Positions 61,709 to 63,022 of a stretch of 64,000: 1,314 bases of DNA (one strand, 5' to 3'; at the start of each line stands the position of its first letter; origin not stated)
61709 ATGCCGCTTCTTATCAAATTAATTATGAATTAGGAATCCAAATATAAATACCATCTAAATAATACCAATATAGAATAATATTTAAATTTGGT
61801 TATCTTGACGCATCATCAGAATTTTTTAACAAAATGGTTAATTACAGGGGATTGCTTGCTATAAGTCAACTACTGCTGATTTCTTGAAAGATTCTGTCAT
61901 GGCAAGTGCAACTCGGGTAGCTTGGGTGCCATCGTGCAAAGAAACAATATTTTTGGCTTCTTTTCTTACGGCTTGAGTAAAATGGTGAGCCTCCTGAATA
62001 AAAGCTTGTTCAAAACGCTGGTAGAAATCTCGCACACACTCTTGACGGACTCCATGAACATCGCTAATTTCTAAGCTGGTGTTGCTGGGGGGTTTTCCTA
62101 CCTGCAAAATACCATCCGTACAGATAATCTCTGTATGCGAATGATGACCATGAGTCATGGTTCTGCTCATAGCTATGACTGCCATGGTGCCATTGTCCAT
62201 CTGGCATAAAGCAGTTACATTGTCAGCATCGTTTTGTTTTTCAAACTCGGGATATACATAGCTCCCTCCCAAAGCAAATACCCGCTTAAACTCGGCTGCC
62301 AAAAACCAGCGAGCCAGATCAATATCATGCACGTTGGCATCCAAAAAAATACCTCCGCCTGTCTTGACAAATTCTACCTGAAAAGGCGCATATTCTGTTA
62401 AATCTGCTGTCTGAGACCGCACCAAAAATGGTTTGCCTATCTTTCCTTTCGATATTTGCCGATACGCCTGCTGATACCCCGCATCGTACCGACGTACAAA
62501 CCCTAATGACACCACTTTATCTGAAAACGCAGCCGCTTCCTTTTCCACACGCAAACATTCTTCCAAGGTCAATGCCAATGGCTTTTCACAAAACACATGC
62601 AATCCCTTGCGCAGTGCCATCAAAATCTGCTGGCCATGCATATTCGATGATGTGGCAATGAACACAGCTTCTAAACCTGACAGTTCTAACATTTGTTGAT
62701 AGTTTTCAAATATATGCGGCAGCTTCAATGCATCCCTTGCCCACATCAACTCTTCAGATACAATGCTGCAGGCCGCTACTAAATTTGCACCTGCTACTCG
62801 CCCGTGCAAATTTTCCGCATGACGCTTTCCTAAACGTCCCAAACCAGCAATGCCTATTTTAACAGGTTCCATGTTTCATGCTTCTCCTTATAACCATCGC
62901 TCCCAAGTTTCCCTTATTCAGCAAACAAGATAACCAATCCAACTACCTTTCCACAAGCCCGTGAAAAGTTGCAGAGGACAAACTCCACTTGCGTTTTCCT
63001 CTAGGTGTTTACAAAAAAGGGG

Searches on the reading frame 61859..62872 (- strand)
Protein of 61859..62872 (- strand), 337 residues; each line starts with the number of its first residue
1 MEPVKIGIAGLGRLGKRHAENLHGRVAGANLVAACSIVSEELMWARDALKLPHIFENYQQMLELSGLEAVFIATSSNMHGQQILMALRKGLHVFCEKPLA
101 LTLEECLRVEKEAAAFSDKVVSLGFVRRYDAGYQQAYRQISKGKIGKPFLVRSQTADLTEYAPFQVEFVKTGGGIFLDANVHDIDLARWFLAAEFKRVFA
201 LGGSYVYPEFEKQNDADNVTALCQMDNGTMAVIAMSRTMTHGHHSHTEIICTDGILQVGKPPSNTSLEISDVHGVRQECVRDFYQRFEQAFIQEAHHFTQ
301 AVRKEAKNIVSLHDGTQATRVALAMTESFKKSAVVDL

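Call 63: search_protein_families(library=pfam, proteins=[window:61859-62872:-], max_evalue=0.001)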
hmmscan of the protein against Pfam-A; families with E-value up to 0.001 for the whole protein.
window:61859-62872:- (337 aa): 3 families
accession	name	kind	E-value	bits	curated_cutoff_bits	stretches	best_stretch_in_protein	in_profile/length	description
PF01408.29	GFO_IDH_MocA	-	4.7e-23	82.6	24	1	4-123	1-118/120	Oxidoreductase family, NAD-binding Rossmann fold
PF22725.1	GFO_IDH_MocA_C3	-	1.6e-22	80.2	27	1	133-256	1-123/124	GFO/IDH/MocA C-terminal domain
PF02894.22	GFO_IDH_MocA_C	-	7.5e-19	68.8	22.9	1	139-337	3-218/218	Oxidoreductase family, C-terminal alpha/beta domain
